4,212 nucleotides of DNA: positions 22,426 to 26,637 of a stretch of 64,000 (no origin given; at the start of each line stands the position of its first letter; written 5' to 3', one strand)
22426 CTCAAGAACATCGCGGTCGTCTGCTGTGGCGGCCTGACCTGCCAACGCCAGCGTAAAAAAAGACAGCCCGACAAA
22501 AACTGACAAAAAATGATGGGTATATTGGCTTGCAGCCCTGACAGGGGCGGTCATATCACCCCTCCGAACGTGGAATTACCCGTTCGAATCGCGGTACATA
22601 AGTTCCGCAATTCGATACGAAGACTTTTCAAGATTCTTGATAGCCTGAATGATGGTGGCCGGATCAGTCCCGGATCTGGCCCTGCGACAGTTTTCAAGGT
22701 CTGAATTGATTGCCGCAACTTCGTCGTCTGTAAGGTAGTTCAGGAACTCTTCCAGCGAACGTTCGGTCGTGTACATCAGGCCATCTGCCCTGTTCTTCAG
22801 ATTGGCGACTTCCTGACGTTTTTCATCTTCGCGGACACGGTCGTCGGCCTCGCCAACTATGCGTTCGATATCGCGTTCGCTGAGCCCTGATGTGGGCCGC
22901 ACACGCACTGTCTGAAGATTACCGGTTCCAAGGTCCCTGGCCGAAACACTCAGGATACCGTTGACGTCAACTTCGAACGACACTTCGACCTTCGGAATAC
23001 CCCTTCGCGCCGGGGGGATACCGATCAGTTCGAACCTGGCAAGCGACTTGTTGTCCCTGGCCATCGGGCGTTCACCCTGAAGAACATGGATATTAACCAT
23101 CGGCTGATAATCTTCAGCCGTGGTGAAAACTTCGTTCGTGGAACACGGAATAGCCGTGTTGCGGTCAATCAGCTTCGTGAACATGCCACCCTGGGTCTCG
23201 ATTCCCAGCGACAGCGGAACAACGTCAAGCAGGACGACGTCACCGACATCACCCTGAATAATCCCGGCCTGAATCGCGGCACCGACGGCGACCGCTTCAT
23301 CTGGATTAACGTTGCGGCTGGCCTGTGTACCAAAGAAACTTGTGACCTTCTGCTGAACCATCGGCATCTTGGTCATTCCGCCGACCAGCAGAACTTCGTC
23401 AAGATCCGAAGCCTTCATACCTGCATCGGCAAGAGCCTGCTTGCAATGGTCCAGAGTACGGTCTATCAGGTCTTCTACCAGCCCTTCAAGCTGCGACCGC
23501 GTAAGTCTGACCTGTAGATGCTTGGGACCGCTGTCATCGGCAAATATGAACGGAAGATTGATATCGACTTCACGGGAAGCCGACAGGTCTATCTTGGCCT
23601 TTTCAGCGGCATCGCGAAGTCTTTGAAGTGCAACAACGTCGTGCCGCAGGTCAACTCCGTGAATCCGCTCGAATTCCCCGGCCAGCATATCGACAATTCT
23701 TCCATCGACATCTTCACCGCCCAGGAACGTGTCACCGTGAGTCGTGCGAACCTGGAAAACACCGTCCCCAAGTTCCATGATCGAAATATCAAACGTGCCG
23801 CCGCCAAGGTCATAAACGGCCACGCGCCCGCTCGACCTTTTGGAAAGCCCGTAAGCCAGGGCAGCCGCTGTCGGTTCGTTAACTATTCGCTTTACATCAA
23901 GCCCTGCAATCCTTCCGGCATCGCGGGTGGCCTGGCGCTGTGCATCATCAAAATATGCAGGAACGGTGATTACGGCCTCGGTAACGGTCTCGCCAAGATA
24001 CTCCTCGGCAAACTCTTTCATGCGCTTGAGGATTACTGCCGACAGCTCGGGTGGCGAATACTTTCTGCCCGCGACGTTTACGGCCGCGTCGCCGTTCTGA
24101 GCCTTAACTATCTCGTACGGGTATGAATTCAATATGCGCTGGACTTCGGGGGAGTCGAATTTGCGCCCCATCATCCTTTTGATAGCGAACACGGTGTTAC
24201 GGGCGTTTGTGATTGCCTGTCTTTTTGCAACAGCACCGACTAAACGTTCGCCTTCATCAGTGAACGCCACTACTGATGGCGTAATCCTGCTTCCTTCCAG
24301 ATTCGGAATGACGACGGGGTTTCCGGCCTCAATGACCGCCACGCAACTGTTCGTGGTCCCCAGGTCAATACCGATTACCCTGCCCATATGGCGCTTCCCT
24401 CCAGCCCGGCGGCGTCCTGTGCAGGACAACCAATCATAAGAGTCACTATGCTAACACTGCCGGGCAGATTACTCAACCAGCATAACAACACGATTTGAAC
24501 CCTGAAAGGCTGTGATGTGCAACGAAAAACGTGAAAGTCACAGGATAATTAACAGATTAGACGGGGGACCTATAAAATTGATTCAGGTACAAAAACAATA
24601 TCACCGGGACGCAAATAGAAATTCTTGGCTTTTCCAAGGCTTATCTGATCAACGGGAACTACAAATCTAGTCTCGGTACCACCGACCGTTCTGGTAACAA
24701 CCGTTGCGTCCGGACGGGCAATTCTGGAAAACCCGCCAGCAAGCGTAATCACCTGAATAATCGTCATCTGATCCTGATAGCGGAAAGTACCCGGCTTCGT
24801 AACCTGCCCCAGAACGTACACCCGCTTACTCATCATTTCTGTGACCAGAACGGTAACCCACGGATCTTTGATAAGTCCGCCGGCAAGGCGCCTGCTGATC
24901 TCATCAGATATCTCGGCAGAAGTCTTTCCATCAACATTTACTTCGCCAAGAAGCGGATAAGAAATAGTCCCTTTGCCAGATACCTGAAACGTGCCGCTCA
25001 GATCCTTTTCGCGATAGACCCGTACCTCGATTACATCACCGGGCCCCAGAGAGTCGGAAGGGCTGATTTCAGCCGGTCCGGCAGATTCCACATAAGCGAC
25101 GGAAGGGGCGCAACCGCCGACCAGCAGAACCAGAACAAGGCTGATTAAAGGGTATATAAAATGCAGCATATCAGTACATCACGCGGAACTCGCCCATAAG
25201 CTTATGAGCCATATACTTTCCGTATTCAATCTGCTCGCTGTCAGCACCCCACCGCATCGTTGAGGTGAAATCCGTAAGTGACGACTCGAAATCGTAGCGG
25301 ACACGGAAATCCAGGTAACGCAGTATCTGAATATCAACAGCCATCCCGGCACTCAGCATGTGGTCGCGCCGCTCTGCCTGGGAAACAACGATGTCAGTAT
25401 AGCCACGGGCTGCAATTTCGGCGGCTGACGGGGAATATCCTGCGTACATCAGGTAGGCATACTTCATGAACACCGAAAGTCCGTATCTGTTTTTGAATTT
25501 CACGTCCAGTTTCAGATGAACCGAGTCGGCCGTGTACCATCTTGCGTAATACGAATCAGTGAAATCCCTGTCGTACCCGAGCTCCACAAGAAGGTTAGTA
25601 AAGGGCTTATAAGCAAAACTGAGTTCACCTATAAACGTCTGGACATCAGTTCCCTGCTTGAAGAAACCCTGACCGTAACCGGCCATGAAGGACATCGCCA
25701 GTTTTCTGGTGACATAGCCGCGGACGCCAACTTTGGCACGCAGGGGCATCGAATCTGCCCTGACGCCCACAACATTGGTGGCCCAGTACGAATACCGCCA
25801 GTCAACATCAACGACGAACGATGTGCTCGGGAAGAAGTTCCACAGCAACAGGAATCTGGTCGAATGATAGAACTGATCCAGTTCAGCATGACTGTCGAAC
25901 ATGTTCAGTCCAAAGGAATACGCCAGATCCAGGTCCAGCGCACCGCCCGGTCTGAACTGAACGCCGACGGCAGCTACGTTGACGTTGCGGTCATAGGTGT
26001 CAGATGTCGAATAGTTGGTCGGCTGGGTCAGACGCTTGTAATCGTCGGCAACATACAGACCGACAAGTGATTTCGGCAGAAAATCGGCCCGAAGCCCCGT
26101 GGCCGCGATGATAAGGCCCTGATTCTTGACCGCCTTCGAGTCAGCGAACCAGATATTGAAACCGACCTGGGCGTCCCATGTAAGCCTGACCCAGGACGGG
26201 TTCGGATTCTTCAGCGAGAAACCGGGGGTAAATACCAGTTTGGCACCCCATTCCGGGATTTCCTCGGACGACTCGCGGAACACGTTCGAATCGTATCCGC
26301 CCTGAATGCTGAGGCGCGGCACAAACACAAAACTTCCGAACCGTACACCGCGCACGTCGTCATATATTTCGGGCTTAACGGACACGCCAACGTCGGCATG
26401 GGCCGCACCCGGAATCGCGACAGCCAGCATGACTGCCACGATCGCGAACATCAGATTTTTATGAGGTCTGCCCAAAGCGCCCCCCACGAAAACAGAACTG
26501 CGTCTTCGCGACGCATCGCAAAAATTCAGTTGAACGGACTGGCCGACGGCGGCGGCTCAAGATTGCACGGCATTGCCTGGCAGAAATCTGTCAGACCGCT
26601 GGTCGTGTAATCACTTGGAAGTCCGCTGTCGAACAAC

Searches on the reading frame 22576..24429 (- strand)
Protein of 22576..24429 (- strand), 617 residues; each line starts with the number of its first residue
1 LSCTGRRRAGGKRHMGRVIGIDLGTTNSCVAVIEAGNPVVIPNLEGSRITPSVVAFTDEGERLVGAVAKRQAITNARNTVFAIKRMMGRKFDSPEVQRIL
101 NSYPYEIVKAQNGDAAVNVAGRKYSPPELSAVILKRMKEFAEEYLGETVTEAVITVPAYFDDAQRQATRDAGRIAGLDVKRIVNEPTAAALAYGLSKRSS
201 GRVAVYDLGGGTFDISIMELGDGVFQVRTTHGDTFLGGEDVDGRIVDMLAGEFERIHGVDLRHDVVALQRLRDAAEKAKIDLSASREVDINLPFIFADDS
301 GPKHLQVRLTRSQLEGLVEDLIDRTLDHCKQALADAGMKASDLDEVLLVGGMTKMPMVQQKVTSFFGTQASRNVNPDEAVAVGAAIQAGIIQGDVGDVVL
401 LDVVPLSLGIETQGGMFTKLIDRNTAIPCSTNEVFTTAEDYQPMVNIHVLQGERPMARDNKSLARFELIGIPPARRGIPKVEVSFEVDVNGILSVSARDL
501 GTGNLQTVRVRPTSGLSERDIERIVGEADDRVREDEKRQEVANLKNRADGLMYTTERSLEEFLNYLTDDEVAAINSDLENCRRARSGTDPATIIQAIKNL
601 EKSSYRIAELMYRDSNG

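Call 49: search_protein_families(library=pfam, proteins=[window:22576-24429:-], max_evalue=0.00001)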
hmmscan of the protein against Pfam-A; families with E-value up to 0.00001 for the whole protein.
window:22576-24429:- (617 aa): 2 families
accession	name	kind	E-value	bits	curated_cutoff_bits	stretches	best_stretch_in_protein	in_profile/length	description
PF00012.26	HSP70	-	1e-238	793.9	20.6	1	18-612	1-598/599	Hsp70 protein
PF06723.19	MreB_Mbl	-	3e-14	53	27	1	148-386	92-317/327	MreB/Mbl protein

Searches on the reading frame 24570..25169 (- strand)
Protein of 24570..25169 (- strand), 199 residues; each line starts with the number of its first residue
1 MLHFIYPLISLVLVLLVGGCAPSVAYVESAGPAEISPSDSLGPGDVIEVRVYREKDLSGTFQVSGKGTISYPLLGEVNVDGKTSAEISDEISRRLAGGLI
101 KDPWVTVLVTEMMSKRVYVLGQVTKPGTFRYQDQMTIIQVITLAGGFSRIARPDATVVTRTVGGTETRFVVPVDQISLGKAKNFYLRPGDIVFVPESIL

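Call 49: search_protein_families(library=pfam, proteins=[window:24570-25169:-], max_evalue=0.00001)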
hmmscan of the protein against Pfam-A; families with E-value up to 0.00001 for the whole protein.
window:24570-25169:- (199 aa): 3 families
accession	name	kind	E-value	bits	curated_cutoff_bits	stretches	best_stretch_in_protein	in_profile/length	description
PF02563.21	Poly_export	-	2.1e-22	79.5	28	1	38-109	6-76/77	Polysaccharide biosynthesis/export protein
PF10531.15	SLBB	-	1.3e-12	47.8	27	1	116-169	1-54/55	SLBB domain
PF22461.2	SLBB_2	-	6.7e-11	42.6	27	1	115-194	1-79/79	SLBB domain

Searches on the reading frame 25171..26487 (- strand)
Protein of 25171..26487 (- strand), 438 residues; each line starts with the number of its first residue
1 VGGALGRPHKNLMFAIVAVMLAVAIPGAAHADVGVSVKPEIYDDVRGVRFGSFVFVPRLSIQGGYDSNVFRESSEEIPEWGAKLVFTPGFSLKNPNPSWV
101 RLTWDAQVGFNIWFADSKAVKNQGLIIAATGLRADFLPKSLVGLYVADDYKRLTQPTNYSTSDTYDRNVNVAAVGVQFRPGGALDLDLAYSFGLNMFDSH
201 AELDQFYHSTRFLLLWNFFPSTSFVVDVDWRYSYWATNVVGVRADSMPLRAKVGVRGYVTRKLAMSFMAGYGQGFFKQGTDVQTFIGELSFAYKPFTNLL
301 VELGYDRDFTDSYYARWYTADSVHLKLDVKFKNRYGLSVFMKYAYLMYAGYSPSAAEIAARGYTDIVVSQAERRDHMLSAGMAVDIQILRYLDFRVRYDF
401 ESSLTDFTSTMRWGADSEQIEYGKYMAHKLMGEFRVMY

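Call 49: search_protein_families(library=pfam, proteins=[window:25171-26487:-], max_evalue=0.00001)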
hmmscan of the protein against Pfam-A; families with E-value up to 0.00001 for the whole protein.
window:25171-26487:- (438 aa): 1 family
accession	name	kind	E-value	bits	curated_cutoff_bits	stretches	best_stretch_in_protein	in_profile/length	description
PF10082.15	BBP2_2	-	3e-08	33.4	23.7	0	46-75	6-35/378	Putative beta-barrel porin 2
